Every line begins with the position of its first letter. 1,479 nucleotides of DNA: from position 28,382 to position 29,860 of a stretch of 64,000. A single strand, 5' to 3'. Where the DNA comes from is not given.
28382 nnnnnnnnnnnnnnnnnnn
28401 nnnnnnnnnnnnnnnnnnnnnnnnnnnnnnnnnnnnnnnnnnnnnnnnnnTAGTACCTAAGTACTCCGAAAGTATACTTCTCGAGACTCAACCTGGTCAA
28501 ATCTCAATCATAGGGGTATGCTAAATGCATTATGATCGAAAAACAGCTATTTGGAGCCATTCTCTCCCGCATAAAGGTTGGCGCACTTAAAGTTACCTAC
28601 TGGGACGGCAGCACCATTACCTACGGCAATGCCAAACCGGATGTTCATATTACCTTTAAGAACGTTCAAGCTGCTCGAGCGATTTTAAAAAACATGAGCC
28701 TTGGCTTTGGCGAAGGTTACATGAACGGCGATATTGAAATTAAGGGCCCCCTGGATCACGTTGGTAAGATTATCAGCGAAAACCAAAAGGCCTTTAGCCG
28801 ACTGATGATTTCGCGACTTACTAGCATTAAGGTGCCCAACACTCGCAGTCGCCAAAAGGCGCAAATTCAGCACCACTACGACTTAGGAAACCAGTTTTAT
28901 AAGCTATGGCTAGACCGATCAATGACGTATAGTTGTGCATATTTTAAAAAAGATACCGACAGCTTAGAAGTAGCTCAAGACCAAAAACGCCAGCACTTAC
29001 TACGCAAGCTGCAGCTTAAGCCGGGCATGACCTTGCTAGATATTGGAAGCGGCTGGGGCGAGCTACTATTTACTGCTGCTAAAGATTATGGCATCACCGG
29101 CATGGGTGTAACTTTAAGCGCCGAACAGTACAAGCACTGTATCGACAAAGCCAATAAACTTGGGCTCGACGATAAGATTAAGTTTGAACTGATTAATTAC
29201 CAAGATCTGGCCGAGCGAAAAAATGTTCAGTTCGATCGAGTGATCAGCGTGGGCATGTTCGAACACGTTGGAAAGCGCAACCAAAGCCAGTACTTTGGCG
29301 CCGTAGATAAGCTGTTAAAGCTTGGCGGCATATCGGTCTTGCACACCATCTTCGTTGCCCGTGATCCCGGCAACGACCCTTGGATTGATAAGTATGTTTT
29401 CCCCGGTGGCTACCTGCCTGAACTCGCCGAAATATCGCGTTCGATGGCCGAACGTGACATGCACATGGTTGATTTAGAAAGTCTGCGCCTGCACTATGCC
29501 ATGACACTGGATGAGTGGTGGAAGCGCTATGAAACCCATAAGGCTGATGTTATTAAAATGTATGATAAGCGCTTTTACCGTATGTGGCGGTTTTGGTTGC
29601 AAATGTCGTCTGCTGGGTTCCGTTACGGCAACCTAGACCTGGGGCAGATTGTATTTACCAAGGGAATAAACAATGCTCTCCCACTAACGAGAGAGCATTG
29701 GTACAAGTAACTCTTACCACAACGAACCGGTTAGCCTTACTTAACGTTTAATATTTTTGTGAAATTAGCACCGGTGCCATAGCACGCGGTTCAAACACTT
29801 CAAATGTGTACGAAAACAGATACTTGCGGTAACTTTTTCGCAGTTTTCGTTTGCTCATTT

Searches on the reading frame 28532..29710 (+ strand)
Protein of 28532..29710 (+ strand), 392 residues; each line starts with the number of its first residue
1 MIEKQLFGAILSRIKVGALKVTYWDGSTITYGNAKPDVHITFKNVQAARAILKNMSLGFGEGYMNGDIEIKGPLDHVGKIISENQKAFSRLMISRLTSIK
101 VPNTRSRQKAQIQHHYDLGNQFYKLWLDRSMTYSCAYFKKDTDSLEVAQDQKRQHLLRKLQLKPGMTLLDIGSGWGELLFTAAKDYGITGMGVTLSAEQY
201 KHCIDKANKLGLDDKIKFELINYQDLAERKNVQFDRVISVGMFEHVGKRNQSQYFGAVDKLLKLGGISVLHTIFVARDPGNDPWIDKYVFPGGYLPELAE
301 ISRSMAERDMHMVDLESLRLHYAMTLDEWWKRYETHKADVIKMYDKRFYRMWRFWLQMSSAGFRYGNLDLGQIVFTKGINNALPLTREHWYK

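Call 38: search_protein_families(library=pfam, proteins=[window:28532-29710:+], max_evalue=0.001)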
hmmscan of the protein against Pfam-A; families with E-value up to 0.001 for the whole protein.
window:28532-29710:+ (392 aa): 8 families
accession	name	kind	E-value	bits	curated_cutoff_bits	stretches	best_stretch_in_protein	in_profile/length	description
PF02353.26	CMAS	-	2.4e-94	316.2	27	1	106-373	4-273/273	Mycolic acid cyclopropane synthetase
PF25371.1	DUF7884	-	1.3e-19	70.6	27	1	9-89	4-86/90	Domain of unknown function (DUF7884)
PF13649.12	Methyltransf_25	-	2.3e-11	44.7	27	1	169-266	2-97/97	Methyltransferase domain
PF08241.18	Methyltransf_11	-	6.2e-09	36.8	21.2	1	169-269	1-94/95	Methyltransferase domain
PF13847.12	Methyltransf_31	-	1.3e-08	35.1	27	1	163-273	2-112/145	Methyltransferase domain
PF08242.18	Methyltransf_12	-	1.4e-07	32.6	30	1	169-267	1-97/98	Methyltransferase domain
PF13489.12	Methyltransf_23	-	2.7e-06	27.6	27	1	157-347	14-148/164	Methyltransferase domain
PF07021.18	MetW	-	2.9e-05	24.2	21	1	162-226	11-74/193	Methionine biosynthesis protein MetW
